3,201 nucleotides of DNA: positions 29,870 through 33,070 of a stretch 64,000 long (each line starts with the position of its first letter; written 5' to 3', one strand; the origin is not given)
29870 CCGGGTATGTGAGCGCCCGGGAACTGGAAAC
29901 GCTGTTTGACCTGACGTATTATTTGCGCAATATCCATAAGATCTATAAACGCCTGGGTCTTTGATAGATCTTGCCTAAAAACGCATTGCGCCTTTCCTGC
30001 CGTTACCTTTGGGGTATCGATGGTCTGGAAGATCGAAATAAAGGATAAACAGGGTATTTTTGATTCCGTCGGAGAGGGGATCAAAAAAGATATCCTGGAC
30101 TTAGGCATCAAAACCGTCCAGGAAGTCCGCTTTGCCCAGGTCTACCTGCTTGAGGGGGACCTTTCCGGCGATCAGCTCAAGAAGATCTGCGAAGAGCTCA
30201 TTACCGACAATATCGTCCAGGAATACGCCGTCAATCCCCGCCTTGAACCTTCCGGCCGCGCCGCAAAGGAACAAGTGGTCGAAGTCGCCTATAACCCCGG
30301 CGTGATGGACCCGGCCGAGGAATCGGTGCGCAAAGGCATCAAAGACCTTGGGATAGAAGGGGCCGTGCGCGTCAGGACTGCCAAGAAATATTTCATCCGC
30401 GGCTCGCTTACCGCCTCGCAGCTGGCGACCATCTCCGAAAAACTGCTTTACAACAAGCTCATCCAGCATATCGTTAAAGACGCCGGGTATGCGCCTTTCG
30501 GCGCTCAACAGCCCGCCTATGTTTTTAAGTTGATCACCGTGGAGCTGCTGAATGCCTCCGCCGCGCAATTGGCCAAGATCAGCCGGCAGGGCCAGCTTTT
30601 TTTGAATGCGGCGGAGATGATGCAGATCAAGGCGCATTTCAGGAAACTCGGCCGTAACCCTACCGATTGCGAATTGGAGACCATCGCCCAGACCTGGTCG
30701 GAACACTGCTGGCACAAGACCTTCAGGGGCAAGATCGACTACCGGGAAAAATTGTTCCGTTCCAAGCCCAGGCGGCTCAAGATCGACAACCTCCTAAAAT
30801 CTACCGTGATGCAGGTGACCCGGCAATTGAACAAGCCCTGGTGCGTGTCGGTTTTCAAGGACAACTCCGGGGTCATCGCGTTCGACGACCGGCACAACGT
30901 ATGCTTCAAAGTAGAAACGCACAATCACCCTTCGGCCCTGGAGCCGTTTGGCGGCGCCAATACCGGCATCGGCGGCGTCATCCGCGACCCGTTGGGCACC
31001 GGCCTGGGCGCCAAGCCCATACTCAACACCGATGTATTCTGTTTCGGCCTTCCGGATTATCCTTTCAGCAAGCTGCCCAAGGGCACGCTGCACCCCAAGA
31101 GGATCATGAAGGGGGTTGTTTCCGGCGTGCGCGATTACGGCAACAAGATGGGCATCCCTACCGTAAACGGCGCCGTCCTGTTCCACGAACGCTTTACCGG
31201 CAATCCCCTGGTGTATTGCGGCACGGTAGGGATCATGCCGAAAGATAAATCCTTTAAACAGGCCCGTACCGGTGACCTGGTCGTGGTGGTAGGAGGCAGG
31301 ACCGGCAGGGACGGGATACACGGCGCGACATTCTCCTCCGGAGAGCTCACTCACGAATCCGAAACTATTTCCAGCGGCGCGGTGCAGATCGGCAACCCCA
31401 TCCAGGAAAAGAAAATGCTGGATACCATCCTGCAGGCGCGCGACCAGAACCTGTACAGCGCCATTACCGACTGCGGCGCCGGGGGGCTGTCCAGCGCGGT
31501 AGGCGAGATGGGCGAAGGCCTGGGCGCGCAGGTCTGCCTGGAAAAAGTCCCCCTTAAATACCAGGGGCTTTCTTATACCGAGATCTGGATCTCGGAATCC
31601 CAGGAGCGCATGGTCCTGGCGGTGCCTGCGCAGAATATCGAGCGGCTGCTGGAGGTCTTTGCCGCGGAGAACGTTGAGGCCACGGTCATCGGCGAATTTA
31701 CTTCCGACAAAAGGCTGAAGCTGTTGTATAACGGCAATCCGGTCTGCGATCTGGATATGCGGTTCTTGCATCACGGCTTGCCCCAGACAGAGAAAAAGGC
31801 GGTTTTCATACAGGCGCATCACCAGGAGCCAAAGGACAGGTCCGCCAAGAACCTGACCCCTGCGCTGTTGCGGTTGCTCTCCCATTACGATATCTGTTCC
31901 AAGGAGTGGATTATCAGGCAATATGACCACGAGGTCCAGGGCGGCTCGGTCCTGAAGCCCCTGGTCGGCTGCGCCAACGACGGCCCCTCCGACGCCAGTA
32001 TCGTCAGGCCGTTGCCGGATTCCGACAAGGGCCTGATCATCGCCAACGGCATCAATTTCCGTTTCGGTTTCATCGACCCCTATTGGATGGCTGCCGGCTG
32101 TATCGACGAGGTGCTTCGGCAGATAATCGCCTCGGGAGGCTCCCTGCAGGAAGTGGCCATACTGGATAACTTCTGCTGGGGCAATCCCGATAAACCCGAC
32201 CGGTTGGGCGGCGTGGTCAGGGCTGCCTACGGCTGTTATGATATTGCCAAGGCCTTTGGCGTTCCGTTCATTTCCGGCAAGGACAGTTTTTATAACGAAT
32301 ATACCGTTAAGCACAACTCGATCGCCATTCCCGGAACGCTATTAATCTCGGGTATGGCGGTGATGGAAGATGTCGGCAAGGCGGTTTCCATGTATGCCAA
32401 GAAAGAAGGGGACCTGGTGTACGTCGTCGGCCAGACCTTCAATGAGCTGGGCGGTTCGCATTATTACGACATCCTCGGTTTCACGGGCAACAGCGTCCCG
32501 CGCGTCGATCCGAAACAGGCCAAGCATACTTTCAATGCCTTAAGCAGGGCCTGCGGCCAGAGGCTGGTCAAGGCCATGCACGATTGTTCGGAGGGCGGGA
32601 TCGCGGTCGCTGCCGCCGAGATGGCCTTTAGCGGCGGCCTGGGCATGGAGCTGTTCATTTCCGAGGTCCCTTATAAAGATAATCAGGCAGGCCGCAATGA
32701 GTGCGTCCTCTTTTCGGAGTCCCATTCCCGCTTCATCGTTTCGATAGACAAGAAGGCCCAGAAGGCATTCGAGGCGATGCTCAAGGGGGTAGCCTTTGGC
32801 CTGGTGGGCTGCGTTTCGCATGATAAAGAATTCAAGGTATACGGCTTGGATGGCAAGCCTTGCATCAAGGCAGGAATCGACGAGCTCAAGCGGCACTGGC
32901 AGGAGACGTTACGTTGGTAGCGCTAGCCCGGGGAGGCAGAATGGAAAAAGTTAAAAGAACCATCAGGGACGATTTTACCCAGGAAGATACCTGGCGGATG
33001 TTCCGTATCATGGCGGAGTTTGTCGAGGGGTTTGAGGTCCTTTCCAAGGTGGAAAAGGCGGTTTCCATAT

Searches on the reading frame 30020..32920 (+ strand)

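Call 13: search_protein_families(library=pfam, proteins=[window:30020-32920:+], max_evalue=0.001)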
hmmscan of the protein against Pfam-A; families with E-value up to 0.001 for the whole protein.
window:30020-32920:+ (966 aa): 4 families
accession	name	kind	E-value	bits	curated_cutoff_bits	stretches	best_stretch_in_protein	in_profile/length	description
PF02769.27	AIRS_C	-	7.3e-56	189.1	23.1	2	417-569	2-154/156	AIR synthase related protein, C-terminal domain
PF00586.29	AIRS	-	5.3e-27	94.9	24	2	281-406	2-112/112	AIR synthase related protein, N-terminal domain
PF18072.6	FGAR-AT_linker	-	3.9e-18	66.1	26.6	1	184-233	1-50/50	Formylglycinamide ribonucleotide amidotransferase linker domain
PF02700.19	PurS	-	5.5e-17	62.1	22.2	2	4-71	3-75/77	Phosphoribosylformylglycinamidine (FGAM) synthase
